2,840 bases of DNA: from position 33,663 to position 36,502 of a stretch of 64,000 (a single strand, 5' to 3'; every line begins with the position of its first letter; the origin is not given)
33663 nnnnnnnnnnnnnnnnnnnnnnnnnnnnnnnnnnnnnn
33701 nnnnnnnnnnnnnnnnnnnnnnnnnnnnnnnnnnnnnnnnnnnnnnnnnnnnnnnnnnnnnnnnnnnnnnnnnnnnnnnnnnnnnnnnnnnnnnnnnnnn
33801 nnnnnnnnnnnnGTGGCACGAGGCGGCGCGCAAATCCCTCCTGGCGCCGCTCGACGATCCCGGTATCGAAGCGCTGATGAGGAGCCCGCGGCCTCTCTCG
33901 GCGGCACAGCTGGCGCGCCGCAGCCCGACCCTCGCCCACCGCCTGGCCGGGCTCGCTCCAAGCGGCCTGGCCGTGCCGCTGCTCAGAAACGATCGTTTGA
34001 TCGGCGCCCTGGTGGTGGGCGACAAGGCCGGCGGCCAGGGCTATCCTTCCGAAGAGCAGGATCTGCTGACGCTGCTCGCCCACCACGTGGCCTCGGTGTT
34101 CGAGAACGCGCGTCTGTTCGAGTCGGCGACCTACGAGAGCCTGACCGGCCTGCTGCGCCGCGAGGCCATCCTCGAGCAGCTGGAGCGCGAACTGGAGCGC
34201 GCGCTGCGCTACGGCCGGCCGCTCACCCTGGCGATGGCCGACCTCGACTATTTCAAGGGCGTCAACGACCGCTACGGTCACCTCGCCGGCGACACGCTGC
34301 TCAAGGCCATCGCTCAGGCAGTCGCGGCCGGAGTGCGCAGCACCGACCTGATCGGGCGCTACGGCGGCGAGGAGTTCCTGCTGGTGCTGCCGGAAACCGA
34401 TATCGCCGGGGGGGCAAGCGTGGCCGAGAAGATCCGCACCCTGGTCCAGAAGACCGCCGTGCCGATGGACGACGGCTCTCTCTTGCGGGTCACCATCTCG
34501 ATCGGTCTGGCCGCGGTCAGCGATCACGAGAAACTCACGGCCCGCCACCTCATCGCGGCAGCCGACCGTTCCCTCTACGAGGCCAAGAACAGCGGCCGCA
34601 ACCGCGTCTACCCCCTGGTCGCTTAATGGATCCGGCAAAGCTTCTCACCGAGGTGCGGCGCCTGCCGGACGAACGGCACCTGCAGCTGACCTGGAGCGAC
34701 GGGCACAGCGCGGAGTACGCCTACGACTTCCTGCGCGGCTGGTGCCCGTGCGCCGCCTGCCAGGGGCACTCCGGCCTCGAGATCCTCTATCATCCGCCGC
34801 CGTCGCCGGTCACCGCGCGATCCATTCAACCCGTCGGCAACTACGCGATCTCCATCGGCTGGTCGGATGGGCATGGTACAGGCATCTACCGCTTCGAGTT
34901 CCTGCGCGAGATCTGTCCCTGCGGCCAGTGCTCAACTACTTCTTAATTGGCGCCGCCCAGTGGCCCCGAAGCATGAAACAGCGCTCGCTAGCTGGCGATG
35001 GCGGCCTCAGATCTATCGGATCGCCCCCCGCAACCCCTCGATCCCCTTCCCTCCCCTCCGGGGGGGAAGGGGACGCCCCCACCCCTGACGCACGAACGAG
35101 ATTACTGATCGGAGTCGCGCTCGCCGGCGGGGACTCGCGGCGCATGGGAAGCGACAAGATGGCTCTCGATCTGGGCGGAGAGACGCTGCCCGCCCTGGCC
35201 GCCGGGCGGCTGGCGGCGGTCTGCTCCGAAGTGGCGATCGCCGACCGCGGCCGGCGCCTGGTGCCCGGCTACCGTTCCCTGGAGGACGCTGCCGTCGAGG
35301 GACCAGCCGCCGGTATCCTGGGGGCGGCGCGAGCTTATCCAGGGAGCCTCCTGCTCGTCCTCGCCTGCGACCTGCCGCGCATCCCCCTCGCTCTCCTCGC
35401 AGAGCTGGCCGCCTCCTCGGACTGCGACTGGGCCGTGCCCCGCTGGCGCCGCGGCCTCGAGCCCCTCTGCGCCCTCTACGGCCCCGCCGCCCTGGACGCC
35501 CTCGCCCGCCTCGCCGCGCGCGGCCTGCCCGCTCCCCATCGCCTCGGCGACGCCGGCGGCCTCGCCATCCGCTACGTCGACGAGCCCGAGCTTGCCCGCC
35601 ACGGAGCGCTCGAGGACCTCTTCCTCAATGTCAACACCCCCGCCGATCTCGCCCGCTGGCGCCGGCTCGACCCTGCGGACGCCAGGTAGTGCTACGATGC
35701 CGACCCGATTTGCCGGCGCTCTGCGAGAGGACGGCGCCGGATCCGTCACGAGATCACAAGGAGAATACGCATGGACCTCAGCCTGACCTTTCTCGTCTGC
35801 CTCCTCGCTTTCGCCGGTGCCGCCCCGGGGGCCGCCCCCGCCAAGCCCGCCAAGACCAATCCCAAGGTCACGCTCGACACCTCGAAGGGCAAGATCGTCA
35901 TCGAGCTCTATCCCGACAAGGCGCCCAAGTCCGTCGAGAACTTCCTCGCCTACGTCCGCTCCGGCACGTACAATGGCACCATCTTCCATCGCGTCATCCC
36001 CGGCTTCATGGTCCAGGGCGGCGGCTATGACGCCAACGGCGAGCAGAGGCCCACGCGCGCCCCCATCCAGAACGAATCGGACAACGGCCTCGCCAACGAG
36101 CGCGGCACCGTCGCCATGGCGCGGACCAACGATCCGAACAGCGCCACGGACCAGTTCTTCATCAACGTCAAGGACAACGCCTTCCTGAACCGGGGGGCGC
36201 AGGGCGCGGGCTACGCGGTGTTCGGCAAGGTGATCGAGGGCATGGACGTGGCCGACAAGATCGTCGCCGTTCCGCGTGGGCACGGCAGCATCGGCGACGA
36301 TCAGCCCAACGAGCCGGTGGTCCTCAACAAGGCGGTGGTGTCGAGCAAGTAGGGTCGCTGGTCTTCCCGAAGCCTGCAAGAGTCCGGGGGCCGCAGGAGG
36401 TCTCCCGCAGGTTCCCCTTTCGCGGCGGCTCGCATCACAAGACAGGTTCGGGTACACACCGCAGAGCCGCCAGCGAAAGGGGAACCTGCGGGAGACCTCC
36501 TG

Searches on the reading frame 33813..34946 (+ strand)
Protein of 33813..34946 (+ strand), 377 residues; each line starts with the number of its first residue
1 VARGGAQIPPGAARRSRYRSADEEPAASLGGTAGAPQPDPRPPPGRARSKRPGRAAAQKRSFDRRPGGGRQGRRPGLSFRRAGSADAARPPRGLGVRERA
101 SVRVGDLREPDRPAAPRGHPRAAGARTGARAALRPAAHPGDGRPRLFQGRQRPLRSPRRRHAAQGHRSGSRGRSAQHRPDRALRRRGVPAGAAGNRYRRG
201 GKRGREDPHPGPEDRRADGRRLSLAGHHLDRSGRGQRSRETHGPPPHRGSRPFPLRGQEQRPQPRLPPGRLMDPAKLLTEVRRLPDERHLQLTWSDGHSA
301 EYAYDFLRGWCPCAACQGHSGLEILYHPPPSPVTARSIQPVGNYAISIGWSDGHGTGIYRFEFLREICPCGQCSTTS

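Call 34: search_protein_families(library=pfam, proteins=[window:33813-34946:+])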
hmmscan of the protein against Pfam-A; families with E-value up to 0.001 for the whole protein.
window:33813-34946:+ (377 aa): 1 family
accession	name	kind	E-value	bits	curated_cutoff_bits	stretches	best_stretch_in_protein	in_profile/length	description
PF06155.17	GBBH-like_N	-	2.5e-24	86.2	22.8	1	285-365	5-85/85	Gamma-butyrobetaine hydroxylase-like, N-terminal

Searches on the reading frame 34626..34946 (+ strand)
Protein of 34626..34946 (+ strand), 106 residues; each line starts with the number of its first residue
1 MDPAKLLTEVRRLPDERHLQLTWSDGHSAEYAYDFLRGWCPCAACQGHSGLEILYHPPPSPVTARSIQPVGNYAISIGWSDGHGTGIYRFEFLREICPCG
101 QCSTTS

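Call 58: find_encoding_contigs(protein=window:34626-34946:+, flank=2500, max_places=8)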
Protein window:34626-34946:+ (106 aa): 1 contig read that carries it; 1 place shown.
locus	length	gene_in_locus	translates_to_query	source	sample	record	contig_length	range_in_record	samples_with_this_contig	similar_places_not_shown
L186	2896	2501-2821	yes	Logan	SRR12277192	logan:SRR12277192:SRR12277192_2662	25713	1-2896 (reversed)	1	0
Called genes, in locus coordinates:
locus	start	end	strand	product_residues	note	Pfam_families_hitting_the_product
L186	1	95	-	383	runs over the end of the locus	PF00155:Aminotran_1_2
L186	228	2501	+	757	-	PF13180:PDZ_2, PF17820:PDZ_6, PF01590:GAF, PF13185:GAF_2, PF00990:GGDEF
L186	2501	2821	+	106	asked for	PF06155:GBBH-like_N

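Call 60: list_cluster_members(proteins=[window:34626-34946:+, window:8343-9233:+, window:9378-10733:-, window:35771-36352:+, window:46835-47221:-, window:40438-40848:+])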
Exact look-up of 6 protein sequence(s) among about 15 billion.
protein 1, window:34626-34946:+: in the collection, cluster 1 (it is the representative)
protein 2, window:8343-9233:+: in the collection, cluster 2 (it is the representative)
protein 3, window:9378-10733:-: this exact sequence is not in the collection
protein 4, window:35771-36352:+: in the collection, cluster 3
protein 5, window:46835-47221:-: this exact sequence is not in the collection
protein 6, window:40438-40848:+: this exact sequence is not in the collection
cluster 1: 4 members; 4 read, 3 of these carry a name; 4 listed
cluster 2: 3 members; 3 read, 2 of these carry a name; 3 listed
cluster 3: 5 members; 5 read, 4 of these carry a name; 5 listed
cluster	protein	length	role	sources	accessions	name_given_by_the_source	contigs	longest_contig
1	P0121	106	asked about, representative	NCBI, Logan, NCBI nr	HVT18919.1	MAG TPA: DUF971 domain-containing protein [Thermoanaerobaculia bacterium] | DUF971 domain-containing protein [Thermoanaerobaculia bacterium]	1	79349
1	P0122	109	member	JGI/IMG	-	DUF971 family protein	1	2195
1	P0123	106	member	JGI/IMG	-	DUF971 family protein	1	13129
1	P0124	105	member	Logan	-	-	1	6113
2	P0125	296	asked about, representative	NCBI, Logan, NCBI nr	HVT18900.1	MAG TPA: deoxyribonuclease IV [Thermoanaerobaculia bacterium] | deoxyribonuclease IV [Thermoanaerobaculia bacterium]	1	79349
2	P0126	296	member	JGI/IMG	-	deoxyribonuclease-4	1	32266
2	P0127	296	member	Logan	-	-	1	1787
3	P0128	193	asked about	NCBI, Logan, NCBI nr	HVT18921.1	MAG TPA: peptidylprolyl isomerase [Thermoanaerobaculia bacterium] | peptidylprolyl isomerase [Thermoanaerobaculia bacterium]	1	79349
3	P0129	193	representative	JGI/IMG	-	peptidyl-prolyl cis-trans isomerase B (cyclophilin B)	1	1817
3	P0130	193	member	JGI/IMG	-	peptidyl-prolyl cis-trans isomerase B (cyclophilin B)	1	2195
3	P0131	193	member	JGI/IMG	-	peptidyl-prolyl cis-trans isomerase B (cyclophilin B)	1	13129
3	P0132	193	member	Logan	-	-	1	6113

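Call 61: find_encoding_contigs(protein=P0124, flank=3000, max_places=4)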
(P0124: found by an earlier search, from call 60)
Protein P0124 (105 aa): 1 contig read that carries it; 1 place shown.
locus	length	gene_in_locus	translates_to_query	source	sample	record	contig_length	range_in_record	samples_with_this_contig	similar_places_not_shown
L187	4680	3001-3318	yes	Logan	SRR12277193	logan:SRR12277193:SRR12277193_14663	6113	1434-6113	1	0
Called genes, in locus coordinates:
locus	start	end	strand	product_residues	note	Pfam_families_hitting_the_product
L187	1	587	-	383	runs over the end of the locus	PF00155:Aminotran_1_2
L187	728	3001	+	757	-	PF13180:PDZ_2, PF17820:PDZ_6, PF01590:GAF, PF13185:GAF_2, PF00990:GGDEF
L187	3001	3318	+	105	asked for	PF06155:GBBH-like_N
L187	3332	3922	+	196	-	PF12804:NTP_transf_3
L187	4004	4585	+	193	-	PF00160:Pro_isomerase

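Call 62: find_encoding_contigs(protein=P0123, flank=3000, max_places=4)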
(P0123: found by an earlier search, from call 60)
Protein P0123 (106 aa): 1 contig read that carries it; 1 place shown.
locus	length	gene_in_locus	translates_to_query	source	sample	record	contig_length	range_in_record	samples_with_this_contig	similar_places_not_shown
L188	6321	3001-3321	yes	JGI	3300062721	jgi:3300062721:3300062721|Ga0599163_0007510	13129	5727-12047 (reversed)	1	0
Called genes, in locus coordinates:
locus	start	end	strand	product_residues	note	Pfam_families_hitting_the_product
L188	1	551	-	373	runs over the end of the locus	PF00155:Aminotran_1_2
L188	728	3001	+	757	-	PF13180:PDZ_2, PF17820:PDZ_6, PF01590:GAF (weak), PF13185:GAF_2, PF00990:GGDEF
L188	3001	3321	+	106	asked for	PF06155:GBBH-like_N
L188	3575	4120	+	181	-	PF12804:NTP_transf_3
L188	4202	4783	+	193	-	PF00160:Pro_isomerase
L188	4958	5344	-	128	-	PF03840:SecG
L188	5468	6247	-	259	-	PF00121:TIM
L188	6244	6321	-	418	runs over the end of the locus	PF00162:PGK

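Call 63: find_encoding_contigs(protein=P0126, flank=3000, max_places=4)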
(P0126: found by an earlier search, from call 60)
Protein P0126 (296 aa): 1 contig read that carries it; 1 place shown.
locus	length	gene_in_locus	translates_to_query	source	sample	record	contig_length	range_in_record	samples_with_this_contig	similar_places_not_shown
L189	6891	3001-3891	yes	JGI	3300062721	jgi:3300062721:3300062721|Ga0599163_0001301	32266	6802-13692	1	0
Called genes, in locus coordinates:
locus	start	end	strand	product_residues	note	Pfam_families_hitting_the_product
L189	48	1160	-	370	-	-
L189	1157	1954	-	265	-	PF07719:TPR_2 (faint), PF13525:YfiO, PF00515:TPR_1 (faint), PF13428:TPR_14 (faint), PF14559:TPR_19 (faint), PF13174:TPR_6 (weak)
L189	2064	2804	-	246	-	PF03793:PASTA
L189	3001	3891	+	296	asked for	PF01261:AP_endonuc_2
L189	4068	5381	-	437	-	PF02163:Peptidase_M50, PF00595:PDZ, PF13180:PDZ_2 (weak), PF14685:PDZ_Tricorn (faint), PF17820:PDZ_6, PF13180:PDZ_2, PF17820:PDZ_6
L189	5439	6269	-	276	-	PF01148:CTP_transf_1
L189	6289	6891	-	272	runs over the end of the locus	PF01255:Prenyltransf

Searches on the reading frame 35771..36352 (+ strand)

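Call 34: search_protein_families(library=pfam, proteins=[window:35771-36352:+])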
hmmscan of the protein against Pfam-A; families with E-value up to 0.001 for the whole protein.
window:35771-36352:+ (193 aa): 1 family
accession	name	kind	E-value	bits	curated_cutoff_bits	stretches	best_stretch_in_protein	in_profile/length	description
PF00160.26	Pro_isomerase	-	6.2e-49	166.7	21.7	1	33-188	2-157/159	Cyclophilin type peptidyl-prolyl cis-trans isomerase/CLD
